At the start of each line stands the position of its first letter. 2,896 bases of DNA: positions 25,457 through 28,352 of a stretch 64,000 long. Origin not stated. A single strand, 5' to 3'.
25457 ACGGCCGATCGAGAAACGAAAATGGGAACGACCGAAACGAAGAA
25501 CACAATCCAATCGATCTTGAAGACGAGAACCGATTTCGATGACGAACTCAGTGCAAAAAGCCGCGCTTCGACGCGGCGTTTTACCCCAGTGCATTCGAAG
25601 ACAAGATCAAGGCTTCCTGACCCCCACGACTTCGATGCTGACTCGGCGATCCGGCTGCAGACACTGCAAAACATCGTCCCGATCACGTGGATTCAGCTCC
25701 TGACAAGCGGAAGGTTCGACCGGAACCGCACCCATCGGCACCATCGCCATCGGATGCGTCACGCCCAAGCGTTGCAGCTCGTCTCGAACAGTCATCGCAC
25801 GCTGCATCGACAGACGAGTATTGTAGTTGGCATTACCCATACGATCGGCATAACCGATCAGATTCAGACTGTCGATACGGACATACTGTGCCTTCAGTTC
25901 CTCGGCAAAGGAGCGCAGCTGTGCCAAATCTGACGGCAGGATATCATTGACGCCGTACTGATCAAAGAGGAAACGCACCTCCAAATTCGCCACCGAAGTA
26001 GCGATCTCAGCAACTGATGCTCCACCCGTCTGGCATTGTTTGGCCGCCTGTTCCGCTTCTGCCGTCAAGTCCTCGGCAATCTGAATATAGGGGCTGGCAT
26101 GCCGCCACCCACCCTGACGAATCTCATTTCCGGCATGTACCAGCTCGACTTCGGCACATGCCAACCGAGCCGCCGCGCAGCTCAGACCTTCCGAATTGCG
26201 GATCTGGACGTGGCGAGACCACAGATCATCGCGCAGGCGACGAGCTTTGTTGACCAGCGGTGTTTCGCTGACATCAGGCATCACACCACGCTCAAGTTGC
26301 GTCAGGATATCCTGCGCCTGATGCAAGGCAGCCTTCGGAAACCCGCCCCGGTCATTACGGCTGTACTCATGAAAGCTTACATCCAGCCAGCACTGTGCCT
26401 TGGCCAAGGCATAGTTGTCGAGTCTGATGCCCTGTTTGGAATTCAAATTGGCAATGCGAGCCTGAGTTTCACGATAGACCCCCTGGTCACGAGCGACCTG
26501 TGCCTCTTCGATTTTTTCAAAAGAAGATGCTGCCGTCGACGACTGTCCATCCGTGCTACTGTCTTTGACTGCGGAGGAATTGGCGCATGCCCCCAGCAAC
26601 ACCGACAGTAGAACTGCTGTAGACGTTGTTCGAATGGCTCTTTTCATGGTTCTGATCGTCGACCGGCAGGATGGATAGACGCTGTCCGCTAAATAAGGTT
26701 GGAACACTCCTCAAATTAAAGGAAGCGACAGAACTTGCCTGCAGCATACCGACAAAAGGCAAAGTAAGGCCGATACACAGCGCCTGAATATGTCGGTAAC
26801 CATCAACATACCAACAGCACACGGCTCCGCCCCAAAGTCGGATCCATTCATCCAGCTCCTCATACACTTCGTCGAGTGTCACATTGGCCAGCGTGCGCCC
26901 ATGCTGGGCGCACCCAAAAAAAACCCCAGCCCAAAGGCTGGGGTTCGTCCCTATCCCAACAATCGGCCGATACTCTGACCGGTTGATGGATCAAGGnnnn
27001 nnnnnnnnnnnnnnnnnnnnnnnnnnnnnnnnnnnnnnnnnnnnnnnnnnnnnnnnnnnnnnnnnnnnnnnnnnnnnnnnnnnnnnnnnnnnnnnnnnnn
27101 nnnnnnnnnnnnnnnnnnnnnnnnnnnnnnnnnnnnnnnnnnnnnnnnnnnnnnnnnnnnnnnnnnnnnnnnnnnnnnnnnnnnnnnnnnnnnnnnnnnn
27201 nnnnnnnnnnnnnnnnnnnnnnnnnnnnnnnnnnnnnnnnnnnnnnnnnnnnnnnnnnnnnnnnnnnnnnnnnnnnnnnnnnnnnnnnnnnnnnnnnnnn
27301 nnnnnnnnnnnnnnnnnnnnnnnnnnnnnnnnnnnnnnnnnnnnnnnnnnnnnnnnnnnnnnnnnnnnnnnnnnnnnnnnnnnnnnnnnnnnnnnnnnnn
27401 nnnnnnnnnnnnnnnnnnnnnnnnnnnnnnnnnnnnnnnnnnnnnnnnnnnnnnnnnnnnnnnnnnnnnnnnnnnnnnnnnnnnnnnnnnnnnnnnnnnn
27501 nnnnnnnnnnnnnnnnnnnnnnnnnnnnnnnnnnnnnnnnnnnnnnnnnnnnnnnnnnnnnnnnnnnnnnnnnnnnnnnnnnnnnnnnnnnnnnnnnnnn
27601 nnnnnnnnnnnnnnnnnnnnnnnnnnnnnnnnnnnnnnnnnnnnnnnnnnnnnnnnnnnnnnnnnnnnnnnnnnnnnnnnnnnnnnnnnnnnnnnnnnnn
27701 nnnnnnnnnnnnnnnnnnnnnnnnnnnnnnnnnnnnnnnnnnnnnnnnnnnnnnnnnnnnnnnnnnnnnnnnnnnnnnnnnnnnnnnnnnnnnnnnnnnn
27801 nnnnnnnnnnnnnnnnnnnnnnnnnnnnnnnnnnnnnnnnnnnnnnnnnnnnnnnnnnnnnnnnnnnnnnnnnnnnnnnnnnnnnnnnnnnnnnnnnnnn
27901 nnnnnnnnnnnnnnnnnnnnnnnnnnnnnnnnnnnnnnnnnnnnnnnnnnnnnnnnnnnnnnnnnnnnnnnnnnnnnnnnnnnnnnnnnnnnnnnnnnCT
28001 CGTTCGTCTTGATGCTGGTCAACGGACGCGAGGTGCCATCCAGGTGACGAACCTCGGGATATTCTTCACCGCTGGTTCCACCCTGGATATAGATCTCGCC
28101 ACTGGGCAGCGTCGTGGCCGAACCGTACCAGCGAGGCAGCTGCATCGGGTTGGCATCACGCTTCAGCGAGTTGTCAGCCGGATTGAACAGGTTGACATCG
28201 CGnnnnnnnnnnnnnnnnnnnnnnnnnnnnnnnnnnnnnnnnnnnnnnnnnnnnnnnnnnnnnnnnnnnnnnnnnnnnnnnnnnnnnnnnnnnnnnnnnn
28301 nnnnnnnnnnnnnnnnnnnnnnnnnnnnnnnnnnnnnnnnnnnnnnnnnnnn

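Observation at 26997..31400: Adjacent genes for a glyoxal/galactose-oxidase-like lipoprotein and a GMC flavin oxidoreductase: a possible extracellular oxidase module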

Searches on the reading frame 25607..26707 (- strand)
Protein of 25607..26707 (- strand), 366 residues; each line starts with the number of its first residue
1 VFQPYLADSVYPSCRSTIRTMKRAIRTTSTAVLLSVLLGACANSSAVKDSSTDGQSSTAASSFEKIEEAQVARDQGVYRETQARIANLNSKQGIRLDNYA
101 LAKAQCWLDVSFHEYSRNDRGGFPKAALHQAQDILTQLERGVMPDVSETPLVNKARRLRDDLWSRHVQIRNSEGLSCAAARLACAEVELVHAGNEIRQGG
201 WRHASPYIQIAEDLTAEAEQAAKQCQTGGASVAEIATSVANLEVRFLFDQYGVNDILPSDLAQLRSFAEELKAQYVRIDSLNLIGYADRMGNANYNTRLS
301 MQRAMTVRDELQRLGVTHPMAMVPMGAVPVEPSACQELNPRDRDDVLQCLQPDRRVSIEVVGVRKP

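Call 3: search_protein_families(library=pfam, proteins=[window:25607-26707:-], max_evalue=0.01)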
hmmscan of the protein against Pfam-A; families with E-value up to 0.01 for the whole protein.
window:25607-26707:- (366 aa): 1 family
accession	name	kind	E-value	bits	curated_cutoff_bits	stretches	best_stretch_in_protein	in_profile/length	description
PF00691.25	OmpA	-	4.3e-09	37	27.2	1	255-319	8-72/98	OmpA family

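Call 4: search_protein_families(library=ncbifam, proteins=[window:25607-26707:-], max_evalue=0.01)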
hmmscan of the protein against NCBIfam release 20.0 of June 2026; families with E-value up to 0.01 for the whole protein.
window:25607-26707:- (366 aa): 12 families
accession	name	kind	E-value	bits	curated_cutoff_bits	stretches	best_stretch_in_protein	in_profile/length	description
NF047726.1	AutTranAdhPGAsTpgA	equivalog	7.7e-16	58.1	350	1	230-359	142-267/268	trimeric autotransporter adhesin/peptidogylcan-associated protein TpgA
NF008071.1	PRK10808.1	equivalog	1.2e-14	54.4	277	1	262-364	248-350/358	porin OmpA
NF053611.1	YiaD_Gzip_OmpA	equivalog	4.7e-10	39.5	175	1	216-319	73-174/206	YiaD family glycine zipper/OmpA-like lipoprotein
TIGR03789.1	pdsO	hypoth_equivalog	6.8e-10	39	152.2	1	212-318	108-210/243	sortase-associated OmpA-like protein PdsO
NF053585.1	OMP_LP_YfiB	equivalog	5.2e-09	36.2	128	1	245-318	57-127/163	outer membrane lipoprotein YfiB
NF053612.1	anchor_PA1041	equivalog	1.1e-07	32.1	250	1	231-332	120-215/236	PA1041 family peptidoglycan-binding anchor lipoprotein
NF045787.1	OmpABordt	equivalog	7.4e-07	29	200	1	237-365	74-194/194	outer membrane protein OmpA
NF053613.1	OMP_toxin_LptF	equivalog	1.9e-05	24.5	400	1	227-317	126-211/256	lipotoxin F family OmpA-related lipoprotein LptF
TIGR02802.1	Pal_lipo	equivalog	4.2e-05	23.6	125.35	1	245-326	3-80/104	peptidoglycan-associated lipoprotein Pal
NF007804.1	PRK10510.1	equivalog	7.2e-05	22.2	307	1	279-335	144-199/219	OmpA family lipoprotein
NF052230.1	T9SS_PorE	exception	0.007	14.7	600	0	280-317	548-585/648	PorE family type IX secretion system protein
NF007424.1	PRK09967.1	equivalog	0.009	16.1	155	0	246-310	54-115/160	OmpA family protein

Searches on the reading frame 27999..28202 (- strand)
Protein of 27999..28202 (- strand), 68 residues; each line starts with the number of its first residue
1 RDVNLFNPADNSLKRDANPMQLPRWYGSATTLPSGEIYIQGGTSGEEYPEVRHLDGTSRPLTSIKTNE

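Call 71: search_solved_structures(query=window:27999-28202:-, max_evalue=10, show_alignments=5)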
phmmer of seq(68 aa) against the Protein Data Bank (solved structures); distinct sequences matched with E-value up to 10: 23.
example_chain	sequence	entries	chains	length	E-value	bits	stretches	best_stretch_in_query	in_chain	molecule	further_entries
6ryw_A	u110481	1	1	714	6.5e-08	35.8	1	3-47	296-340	Kelch domain-containing protein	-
6ryv_A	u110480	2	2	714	6.7e-08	35.7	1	3-47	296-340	Kelch domain-containing protein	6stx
6ryx_A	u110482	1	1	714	7.3e-08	35.6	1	3-47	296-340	Kelch domain-containing protein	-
9tsn_A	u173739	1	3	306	1.8e-07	34.4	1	2-57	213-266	Kelch protein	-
9g8h_A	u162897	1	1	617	1.5e-05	28.3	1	3-64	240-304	Galactose oxidase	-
9g43_A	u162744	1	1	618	1.5e-05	28.3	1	3-64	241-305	Galactose oxidase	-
4unm_A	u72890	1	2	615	3.4e-05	27.2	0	5-42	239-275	SECRETED PROTEIN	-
9d8p_A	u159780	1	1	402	0.00055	23.4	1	23-67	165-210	Kelch domain-containing protein 10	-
5lxz_B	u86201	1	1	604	0.0025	21.3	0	4-42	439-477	Secreted protein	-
5lqi_A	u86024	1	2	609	0.0032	20.9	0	4-42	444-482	Secreted protein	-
5c86_A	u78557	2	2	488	0.0051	20.3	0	15-43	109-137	Kelch domain-containing protein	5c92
9n3u_A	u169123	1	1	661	0.013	19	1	22-52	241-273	Chromosome 3, complete genome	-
2eid_A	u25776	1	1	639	0.068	16.7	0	18-44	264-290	Galactose oxidase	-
2eib_A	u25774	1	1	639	0.079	16.5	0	18-45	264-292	Galactose oxidase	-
8tx6_A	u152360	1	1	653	0.086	16.4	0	18-45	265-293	Galactose oxidase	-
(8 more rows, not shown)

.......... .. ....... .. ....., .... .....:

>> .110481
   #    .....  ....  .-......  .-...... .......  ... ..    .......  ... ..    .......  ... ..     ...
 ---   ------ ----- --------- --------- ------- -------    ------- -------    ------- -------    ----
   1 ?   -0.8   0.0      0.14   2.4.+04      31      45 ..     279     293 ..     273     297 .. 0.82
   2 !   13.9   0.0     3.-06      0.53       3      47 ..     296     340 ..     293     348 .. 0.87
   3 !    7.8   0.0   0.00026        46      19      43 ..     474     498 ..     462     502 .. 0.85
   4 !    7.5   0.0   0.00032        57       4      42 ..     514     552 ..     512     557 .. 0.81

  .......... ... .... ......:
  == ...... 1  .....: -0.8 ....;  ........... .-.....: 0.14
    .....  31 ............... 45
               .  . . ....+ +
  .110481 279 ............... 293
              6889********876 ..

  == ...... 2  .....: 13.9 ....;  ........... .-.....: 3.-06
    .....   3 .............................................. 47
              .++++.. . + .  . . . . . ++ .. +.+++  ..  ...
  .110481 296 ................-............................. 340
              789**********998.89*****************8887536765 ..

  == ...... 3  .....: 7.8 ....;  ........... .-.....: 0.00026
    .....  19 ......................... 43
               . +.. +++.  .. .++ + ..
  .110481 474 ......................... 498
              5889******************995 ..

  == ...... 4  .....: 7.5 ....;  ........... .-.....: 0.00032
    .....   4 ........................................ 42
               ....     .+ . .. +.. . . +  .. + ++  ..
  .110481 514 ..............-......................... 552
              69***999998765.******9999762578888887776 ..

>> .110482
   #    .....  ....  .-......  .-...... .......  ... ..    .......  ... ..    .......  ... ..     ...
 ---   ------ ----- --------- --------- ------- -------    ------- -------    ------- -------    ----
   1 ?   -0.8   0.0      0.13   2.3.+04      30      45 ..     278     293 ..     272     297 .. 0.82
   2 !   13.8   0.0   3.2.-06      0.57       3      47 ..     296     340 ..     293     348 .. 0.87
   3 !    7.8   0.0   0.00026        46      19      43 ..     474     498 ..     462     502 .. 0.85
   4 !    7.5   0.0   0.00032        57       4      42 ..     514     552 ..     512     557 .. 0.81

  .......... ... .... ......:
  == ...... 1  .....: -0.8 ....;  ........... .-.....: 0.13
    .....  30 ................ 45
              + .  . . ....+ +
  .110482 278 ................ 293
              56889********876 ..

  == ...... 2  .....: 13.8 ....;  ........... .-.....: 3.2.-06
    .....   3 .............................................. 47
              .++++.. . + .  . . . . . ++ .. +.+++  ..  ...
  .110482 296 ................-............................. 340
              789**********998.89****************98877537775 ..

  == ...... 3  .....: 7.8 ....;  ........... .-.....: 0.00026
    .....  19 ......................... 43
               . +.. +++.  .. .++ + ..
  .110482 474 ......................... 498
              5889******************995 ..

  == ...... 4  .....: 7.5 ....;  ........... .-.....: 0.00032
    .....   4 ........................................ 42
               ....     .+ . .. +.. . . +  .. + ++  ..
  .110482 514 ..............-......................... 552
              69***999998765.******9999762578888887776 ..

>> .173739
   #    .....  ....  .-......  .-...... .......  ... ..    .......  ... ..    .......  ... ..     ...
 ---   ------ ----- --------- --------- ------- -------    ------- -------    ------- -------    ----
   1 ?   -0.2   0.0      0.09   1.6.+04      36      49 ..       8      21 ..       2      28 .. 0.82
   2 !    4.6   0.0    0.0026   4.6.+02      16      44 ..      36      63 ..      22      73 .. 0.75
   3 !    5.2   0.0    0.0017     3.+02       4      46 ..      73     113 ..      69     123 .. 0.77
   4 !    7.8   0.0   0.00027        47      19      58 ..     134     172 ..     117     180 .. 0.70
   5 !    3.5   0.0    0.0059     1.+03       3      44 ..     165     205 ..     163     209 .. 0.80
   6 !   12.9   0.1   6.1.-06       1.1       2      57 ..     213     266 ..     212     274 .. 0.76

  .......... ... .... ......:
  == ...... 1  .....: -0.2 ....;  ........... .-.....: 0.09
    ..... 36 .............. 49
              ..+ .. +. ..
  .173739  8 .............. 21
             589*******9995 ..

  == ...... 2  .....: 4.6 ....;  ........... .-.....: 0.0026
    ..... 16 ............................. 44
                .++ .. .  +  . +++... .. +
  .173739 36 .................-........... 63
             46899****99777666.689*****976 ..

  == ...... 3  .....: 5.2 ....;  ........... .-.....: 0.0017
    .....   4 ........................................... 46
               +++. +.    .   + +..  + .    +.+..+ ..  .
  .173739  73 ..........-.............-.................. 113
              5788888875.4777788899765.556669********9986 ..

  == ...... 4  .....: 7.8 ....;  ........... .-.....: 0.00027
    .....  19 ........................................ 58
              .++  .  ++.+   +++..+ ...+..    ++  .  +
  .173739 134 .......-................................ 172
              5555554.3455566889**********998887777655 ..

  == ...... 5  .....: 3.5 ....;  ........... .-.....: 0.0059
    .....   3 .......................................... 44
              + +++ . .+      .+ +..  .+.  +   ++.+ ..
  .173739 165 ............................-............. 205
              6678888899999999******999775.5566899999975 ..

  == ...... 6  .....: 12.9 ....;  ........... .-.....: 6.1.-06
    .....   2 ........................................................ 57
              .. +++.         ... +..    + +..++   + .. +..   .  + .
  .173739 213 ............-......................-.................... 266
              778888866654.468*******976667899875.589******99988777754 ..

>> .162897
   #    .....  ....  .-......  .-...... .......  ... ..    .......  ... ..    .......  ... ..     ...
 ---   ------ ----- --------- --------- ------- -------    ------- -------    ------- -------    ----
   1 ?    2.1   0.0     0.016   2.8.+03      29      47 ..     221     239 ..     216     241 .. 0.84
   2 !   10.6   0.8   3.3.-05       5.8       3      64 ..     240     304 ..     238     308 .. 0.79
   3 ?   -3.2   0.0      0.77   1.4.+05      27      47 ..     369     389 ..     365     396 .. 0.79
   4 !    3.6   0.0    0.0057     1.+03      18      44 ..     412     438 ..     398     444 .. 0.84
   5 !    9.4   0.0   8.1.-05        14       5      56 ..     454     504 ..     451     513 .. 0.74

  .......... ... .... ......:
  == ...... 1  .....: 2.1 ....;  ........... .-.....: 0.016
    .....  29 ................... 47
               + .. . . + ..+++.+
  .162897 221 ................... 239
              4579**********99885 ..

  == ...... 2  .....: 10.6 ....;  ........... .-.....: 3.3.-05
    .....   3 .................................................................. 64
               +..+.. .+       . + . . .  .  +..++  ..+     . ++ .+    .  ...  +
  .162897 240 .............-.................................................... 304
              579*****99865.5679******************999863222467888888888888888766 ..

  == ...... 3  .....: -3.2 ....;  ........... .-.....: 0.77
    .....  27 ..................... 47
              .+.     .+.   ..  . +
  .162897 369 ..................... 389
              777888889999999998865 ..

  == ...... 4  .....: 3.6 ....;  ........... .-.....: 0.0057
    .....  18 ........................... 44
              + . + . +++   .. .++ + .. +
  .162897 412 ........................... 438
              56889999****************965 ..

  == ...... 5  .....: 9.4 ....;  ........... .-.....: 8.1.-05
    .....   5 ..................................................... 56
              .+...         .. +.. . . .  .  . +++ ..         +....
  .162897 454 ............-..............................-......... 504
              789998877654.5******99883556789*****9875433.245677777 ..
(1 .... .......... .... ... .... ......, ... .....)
